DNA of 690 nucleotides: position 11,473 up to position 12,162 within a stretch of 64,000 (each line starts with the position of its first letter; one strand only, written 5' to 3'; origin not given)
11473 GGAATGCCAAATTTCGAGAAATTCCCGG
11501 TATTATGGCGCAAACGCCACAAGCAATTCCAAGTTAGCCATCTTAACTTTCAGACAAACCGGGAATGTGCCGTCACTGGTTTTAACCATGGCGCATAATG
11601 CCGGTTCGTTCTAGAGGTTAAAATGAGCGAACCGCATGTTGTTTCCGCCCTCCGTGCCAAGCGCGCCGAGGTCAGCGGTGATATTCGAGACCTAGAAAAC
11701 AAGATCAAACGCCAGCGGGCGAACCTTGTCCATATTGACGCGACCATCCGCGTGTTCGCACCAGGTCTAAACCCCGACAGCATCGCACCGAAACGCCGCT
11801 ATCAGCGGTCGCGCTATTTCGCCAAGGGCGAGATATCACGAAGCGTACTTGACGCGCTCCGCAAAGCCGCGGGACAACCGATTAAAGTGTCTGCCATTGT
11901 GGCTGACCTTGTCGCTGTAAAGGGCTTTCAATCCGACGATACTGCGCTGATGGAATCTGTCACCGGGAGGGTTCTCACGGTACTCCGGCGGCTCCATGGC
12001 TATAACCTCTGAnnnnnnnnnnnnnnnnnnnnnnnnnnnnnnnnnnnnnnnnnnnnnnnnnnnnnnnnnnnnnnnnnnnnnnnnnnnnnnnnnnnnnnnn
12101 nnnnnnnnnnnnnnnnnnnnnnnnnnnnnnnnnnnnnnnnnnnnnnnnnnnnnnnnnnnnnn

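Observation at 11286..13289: A 2-kb cassette with no recombinase: two overlapping small DNA-binding-like genes plus a 2-TM membrane protein, bracketed by inverted and direct repeats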

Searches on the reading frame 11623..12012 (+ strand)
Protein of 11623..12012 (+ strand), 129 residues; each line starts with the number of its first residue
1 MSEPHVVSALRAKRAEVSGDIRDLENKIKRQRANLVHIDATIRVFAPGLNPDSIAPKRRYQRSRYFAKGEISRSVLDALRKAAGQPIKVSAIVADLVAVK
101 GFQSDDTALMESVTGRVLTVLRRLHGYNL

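Call 5: search_protein_families(library=pfam, proteins=[window:11623-12012:+], max_evalue=1)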
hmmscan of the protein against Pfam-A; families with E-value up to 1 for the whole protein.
window:11623-12012:+ (129 aa): 1 family
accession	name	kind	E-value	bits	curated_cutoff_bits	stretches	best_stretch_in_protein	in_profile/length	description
PF20873.2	PriS_C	-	0.13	12.6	27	0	17-45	9-37/50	Primase chain A, C-terminal domain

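Call 6: search_protein_families(library=ncbifam, proteins=[window:11623-12012:+], max_evalue=1)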
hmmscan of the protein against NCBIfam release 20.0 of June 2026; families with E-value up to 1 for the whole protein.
window:11623-12012:+ (129 aa): 0 families

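Call 10: search_protein_families(library=padloc, proteins=[window:11623-12012:+], max_evalue=1)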
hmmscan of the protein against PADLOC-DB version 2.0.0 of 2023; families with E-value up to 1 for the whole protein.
window:11623-12012:+ (129 aa): 0 families

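Call 11: search_protein_families(library=phrogs, proteins=[window:11623-12012:+], max_evalue=1)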
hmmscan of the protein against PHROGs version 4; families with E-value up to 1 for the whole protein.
window:11623-12012:+ (129 aa): 1 family
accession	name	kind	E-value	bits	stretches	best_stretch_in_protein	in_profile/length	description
phrog_17878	-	unknown function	0.24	11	1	66-114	150-198/483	-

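Call 19: find_homologous_proteins(query=window:11623-12012:+)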
Query window:11623-12012:+ (129 aa): 143 proteins with E <= 0.001 among 199 candidates; the best 120 are listed.
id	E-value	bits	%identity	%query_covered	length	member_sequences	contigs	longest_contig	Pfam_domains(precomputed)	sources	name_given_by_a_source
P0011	6.9e-75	267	100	100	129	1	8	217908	-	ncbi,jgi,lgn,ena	jgi:hypothetical protein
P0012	7.5e-55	202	81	96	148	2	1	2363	-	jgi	jgi:hypothetical protein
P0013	2.5e-48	181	73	96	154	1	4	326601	-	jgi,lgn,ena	-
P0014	8.3e-48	179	71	96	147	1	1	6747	-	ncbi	-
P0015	4.9e-46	174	79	84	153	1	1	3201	-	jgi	jgi:hypothetical protein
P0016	8.4e-46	173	70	96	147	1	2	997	-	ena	-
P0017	6.9e-44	167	75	84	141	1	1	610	-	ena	-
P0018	1.6e-42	162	65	96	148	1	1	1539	-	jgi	jgi:hypothetical protein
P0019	5.0e-42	161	65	96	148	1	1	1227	-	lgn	-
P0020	5.9e-42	161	65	96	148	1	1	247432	-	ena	-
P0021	6.8e-42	160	70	88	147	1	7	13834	-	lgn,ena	-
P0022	1.8e-41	159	68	91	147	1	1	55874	-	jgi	jgi:hypothetical protein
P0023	2.1e-41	159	65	96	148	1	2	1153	-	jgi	jgi:hypothetical protein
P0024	3.1e-41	158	66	96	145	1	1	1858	-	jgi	jgi:hypothetical protein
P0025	3.8e-41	158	64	96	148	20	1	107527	-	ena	-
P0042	2.7e-39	152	93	63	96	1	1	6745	-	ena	-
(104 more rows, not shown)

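Call 21: find_encoding_contigs(protein=P0011, flank=6000, max_places=8)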
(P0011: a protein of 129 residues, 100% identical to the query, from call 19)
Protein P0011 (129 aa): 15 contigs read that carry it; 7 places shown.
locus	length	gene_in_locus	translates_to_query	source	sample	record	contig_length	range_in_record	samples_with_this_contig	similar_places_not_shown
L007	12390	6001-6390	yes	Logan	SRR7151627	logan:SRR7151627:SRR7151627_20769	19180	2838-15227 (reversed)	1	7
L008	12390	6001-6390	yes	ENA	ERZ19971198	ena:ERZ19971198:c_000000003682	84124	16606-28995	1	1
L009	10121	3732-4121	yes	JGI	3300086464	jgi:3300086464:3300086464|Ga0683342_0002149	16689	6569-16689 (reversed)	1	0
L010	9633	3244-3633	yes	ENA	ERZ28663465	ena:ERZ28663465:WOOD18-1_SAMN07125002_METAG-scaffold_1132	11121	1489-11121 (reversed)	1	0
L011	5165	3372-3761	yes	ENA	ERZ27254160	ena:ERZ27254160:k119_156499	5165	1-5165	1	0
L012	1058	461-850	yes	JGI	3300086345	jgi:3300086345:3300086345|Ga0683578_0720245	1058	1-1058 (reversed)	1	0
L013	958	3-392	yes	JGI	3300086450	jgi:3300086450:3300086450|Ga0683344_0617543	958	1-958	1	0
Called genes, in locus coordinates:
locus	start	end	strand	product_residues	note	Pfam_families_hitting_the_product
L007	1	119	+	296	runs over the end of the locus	PF16924:DpaA_N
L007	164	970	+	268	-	PF00005:ABC_tran, PF13304:AAA_21 (faint)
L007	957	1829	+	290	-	PF00528:BPD_transp_1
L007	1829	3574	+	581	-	PF00890:FAD_binding_2, PF01266:DAO (faint), PF07992:Pyr_redox_2 (faint), PF02910:Succ_DH_flav_C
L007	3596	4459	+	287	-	PF00528:BPD_transp_1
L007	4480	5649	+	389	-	PF04389:Peptidase_M28 (weak), PF01546:Peptidase_M20, PF07687:M20_dimer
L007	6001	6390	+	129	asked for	-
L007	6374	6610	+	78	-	PF20075:DUF6471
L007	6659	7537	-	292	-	-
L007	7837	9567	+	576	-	PF00528:BPD_transp_1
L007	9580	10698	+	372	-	PF00005:ABC_tran, PF13304:AAA_21 (faint), PF08402:TOBE_2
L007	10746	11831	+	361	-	PF13531:SBP_bac_11, PF01547:SBP_bac_1, PF13416:SBP_bac_8, PF13343:SBP_bac_6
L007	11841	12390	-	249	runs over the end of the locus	PF00106:adh_short, PF13561:adh_short_C2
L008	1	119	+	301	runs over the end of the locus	PF02826:2-Hacid_dh_C (faint), PF16924:DpaA_N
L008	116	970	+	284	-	PF00005:ABC_tran, PF13304:AAA_21 (faint)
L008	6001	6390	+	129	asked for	-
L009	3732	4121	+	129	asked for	-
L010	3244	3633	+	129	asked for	-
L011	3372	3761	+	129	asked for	-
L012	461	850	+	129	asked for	-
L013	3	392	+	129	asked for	?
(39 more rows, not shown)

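Call 22: find_encoding_contigs(protein=P0013, flank=6000, max_places=4)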
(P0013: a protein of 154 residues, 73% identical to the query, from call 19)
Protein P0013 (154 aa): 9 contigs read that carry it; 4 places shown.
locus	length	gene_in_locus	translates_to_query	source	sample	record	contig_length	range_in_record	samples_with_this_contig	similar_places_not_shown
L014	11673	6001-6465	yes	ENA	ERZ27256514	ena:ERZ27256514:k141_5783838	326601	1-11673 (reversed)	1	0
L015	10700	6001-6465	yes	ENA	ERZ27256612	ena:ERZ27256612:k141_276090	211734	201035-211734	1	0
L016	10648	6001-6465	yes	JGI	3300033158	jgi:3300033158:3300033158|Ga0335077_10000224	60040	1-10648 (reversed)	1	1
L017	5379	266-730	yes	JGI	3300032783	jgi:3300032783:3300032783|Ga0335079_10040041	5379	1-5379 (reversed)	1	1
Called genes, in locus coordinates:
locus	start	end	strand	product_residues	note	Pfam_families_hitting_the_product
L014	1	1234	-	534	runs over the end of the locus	PF00496:SBP_bac_5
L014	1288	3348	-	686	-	PF00005:ABC_tran, PF02463:SMC_N (faint), PF13191:AAA_16 (faint), PF13401:AAA_22 (faint), PF13304:AAA_21 (weak), PF08352:oligo_HPY, PF00005:ABC_tran, PF08352:oligo_HPY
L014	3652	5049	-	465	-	PF01979:Amidohydro_1, PF07969:Amidohydro_3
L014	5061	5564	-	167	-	PF07883:Cupin_2 (weak)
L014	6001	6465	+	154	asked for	-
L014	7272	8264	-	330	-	PF12760:Zn_ribbon_IS1595, PF12762:DDE_Tnp_IS1595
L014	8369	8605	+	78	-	PF20075:DUF6471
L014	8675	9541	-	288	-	-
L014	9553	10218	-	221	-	-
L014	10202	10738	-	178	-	PF13612:DDE_Tnp_1_3 (weak), PF01609:DDE_Tnp_1, PF13359:DDE_Tnp_4 (weak), PF13586:DDE_Tnp_1_2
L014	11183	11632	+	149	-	PF00903:Glyoxalase, PF12681:Glyoxalase_2 (weak), PF18029:Glyoxalase_6 (weak), PF22677:Ble-like_N (weak)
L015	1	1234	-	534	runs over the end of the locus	PF00496:SBP_bac_5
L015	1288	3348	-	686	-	PF00005:ABC_tran, PF02463:SMC_N (faint), PF13191:AAA_16 (faint), PF13401:AAA_22 (faint), PF13304:AAA_21 (weak), PF08352:oligo_HPY, PF00005:ABC_tran, PF08352:oligo_HPY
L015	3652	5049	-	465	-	PF01979:Amidohydro_1, PF07969:Amidohydro_3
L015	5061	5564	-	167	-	PF07883:Cupin_2 (weak)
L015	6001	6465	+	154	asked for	-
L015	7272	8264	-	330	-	PF12760:Zn_ribbon_IS1595, PF12762:DDE_Tnp_IS1595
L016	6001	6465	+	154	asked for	-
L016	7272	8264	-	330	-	PF12760:Zn_ribbon_IS1595, PF12762:DDE_Tnp_IS1595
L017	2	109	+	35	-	?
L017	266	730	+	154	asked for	-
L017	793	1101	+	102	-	-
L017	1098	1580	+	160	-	-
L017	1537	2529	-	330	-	PF12760:Zn_ribbon_IS1595, PF12762:DDE_Tnp_IS1595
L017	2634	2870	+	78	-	PF20075:DUF6471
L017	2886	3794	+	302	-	-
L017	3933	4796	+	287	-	-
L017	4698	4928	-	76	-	-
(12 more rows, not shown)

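Call 63: predict_structure(alignment_id=A3)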
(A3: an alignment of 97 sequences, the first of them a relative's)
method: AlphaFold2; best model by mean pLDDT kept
length: 148 residues; sequences in the alignment: 97
mean_pLDDT: 87.8   pTM: 0.58
mean pLDDT of the five models: 87.8, 87.5, 86.7, 86.4, 85.1
residues with pLDDT >= 90: 94; 70-90: 42; 50-70: 12; < 50: 0
segments of 3 or more residues with pLDDT < 50: none
pLDDT, mean of each block of 10 residues (from residue 1): 87 95 93 95 95 78 72 93 90 92 81 90 92 81 82
secondary structure, 60 per line:
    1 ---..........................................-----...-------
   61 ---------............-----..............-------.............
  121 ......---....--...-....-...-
elements in order: H4-45 H70-81 H89-100 H108-126 E130-133 E140-143

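Call 67: fold_search(model_id=the predicted structure, library=pdb)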
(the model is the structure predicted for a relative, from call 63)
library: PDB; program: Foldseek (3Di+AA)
matches with E <= 10: 886; with E <= 0.001: 0
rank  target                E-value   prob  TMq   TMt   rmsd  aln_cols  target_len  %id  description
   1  8zn0_A                3.7e-03  1.00  0.37  0.17  16.4       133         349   16  The Crystal Structure of an Atypical N-methyltransferasea PaOMT9 in P. amurense (released 2025-05-28)
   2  1qbj_B                2.4e-02  1.00  0.35  0.78   2.5        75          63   21  CRYSTAL STRUCTURE OF THE ZALPHA Z-DNA COMPLEX (released 1999-07-02)
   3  4ad9_C                2.9e-02  1.00  0.41  0.22   2.4        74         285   19  Crystal structure of human LACTB2. (released 2012-02-01)
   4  4ad9_A                2.9e-02  1.00  0.41  0.22   2.3        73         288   19  Crystal structure of human LACTB2. (released 2012-02-01)
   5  2xig_B                2.9e-02  1.00  0.40  0.40  13.8       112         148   17  The structure of the Helicobacter pylori ferric uptake regulator Fur reveals three functional metal binding sites (released 2011-01-19)
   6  5zuo_C                3.3e-02  1.00  0.35  0.77   2.6        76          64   22  Crystal Structure of BZ junction in diverse sequence (released 2018-08-29)
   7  1qbj_C                3.5e-02  1.00  0.34  0.72   2.8        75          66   21  CRYSTAL STRUCTURE OF THE ZALPHA Z-DNA COMPLEX (released 1999-07-02)
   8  5nhk_B                4.0e-02  1.00  0.41  0.45   8.2        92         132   14  Structure of Ferric uptake regulator from francisella tularensis with Iron (released 2018-05-16)
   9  3irr_A                4.3e-02  1.00  0.34  0.74   2.6        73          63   23  Crystal Structure of a Z-Z junction (with HEPES intercalating) (released 2010-05-19)
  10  6qfd_A                4.6e-02  1.00  0.38  0.48   2.4        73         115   23  The complex structure of hsRosR-S4 (vng0258/RosR-S4) (released 2019-07-10)
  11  5nbc_B                4.8e-02  1.00  0.41  0.46   5.4        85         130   14  Structure of Prokaryotic Transcription Factors (released 2018-05-16)
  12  5i0p_C                4.8e-02  0.99  0.40  0.19   3.1        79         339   19  Crystal Structure of a Beta-lactamase domain protein from Burkholderia ambifaria (released 2016-02-17)
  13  5nbc_A                5.5e-02  1.00  0.41  0.45   5.3        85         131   14  Structure of Prokaryotic Transcription Factors (released 2018-05-16)
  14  2mh2_MODEL_1_A        5.5e-02  1.00  0.36  0.78   2.6        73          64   14  Structural insights into the DNA recognition and protein interaction domains reveal fundamental homologous DNA (released 2014-04-16)
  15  1qgp_MODEL_1_A        5.9e-02  0.99  0.32  0.59   3.1        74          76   23  NMR STRUCTURE OF THE Z-ALPHA DOMAIN OF ADAR1, 15 STRUCTURES (released 1999-10-19)
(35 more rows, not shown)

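Call 77: search_protein_families(library=pfam, proteins=[L017:2871-3794:+, L017:3891-4796:+], max_evalue=0.1)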
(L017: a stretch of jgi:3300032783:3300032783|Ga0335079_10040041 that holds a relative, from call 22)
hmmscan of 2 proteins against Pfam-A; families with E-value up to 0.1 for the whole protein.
L017:2871-3794:+ (307 aa): 0 families

L017:3891-4796:+ (301 aa): 3 families
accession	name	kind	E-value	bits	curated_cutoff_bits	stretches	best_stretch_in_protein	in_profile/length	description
PF10186.14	ATG14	-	0.017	14.6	33.2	1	69-140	28-96/347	Vacuolar sorting 38 and autophagy-related subunit 14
PF08647.16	BRE1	-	0.048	14.2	27.9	1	59-139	9-92/95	BRE1 E3 ubiquitin ligase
PF06295.17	ZapG-like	-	0.09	13.3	33.5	0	38-78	2-42/123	Z-ring associated protein G-like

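Call 82: search_dna_similar(query=L017:1537-2529:-, collection=plasmids, mode=protein, max_rows=25)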
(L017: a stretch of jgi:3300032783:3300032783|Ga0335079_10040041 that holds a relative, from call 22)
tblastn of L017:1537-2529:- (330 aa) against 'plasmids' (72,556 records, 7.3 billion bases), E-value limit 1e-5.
Records with a match: 222; places in all: 287; records where one place covers at least 80% of the query: 71.
Best place of each record, by identity: <60% 222.
By first word of the organism name: Pseudosulfitobacter 30; Xanthomonas 22; Ralstonia 18; Aeromonas 17; Rhizobium 10; Acidiphilium 8; Mesorhizobium 7; Klebsiella 7; Chondrinema 7; Agrobacterium 5; and 58 more.
By predicted mobility (MOB-suite, as given by PLSDB): non-mobilizable 113; conjugative 71; mobilizable 38.
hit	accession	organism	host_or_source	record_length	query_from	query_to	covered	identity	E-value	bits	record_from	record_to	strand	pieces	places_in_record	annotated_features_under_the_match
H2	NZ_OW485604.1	Rhodovastum atsumiense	-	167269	1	326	99%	59.8%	1e-113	368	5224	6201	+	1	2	IS1595 family transposase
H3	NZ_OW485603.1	Rhodovastum atsumiense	-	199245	1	326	99%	59.8%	1e-113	368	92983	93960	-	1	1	IS1595 family transposase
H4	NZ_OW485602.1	Rhodovastum atsumiense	-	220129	1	324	98%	58.6%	2e-115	374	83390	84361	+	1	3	IS1595 family transposase | hypothetical protein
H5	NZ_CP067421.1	Skermanella sp. TT6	Homo sapiens,single cell,skin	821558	1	324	98%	58.5%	1e-114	371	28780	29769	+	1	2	IS1595 family transposase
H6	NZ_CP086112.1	Skermanella rosea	single cell,hydrocarbon-contaminated ...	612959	1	324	98%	58.2%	3e-114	370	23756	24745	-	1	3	IS1595 family transposase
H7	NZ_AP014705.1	Methylobacterium aquaticum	-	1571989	1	323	98%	51.5%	2e-86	290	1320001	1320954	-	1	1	none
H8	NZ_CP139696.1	Limimaricola variabilis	Bacterial Culture,hydrothermal vent ...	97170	1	323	98%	50.5%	3e-78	266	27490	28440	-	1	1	IS1595 family transposase | hypothetical protein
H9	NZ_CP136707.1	Tritonibacter scottomollicae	Macrocystis pyrifera gametophyte,Whole ...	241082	1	306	93%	52.9%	1e-79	271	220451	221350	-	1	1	IS1595 family transposase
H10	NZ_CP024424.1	Paracoccus yeei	Homo sapiens,single cell,skin swab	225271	1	323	98%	49.1%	3e-56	261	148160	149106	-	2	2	hypothetical protein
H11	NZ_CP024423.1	Paracoccus yeei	Homo sapiens,single cell,skin swab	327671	1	323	98%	49.1%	3e-56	261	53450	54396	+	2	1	hypothetical protein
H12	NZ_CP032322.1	Azospirillum argentinense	soil sample,Agricultural field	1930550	78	323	75%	58.9%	5e-78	266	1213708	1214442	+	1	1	record has no annotation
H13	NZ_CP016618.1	Microvirga ossetica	Vicia alpestris,cell culture,nodules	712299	1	322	98%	42.6%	2e-64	227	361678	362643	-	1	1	IS1595 family transposase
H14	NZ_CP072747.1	Agrobacterium tumefaciens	cell culture,noduls from roots of ...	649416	3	322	95%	42.2%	6e-49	220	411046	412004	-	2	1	IS1595 family transposase | transposase | hypothetical protein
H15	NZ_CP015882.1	Ensifer adhaerens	silty clay loam soil (pH 6.1)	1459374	3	322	97%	41.0%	1e-59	213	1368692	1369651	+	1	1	none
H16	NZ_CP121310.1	Ensifer adhaerens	bacterial colony,soil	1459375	3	322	97%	41.0%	1e-59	213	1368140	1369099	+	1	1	none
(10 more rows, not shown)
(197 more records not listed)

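Call 83: get_annotated_region(hit=H4, flank=4000)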
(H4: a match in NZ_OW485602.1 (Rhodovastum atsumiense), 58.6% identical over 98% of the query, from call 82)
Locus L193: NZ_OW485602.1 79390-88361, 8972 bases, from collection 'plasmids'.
description: Rhodovastum atsumiense strain G2-11 plasmid RHOApa
organism: Rhodovastum atsumiense (NCBI taxid 504468)
taxonomy: Bacteria; Pseudomonadota; Alphaproteobacteria; Rhodospirillales; Acetobacteraceae; Rhodovastum; Rhodovastum atsumiense
host: -; source: -; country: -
typing (MOB-suite, as given by PLSDB): mobilizable; relaxase MOBP
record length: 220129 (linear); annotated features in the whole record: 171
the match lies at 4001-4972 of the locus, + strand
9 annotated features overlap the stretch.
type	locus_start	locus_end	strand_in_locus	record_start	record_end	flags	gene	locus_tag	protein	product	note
CDS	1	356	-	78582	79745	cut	-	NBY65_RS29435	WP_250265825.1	aminotransferase class V-fold PLP-dependent enzyme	-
CDS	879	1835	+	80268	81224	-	-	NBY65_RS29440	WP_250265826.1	site-specific integrase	GO:0015074 - DNA integration [Evidence IEA]; GO:0006310 - DNA recombination [Evidence IEA]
CDS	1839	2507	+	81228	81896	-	-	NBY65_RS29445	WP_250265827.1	hypothetical protein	-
CDS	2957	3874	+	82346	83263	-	-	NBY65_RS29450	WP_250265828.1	replication protein RepA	-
CDS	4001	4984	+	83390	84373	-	-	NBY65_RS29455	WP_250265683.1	IS1595 family transposase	-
CDS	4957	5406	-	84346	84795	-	-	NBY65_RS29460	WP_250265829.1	hypothetical protein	-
CDS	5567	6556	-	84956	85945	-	-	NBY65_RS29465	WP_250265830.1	GSU2403 family nucleotidyltransferase fold protein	-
CDS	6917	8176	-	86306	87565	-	-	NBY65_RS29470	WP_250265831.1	glycosyltransferase family 4 protein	-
CDS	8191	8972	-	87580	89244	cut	-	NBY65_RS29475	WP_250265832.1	glycosyltransferase family 4 protein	-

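Call 85: find_encoding_contigs(protein=P0042, flank=5000, max_places=3)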
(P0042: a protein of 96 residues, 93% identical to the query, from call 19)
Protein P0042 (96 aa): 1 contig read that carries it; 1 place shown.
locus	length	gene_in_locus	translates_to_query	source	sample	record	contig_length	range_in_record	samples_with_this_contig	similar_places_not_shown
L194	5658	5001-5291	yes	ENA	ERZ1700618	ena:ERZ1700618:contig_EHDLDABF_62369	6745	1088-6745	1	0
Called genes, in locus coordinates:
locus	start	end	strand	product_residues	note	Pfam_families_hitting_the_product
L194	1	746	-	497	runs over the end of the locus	PF01266:DAO (weak), PF07992:Pyr_redox_2 (weak), PF13738:Pyr_redox_3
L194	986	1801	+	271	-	PF13545:HTH_Crp_2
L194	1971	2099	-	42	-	-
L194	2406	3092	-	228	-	PF00027:cNMP_binding, PF13545:HTH_Crp_2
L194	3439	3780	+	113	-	PF13384:HTH_23 (weak), PF13518:HTH_28 (weak), PF13551:HTH_29, PF13565:HTH_32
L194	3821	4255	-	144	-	-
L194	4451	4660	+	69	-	-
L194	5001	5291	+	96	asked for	-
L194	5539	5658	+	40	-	?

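Call 86: find_encoding_contigs(protein=P0012, flank=3000, max_places=3)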
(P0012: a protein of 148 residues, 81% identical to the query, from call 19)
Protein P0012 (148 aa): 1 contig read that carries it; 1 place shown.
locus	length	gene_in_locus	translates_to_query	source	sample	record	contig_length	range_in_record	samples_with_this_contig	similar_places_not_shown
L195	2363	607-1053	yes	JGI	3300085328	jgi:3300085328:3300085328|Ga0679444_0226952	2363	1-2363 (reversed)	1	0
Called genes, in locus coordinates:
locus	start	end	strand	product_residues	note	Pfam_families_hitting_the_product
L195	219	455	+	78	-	-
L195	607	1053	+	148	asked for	-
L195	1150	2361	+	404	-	?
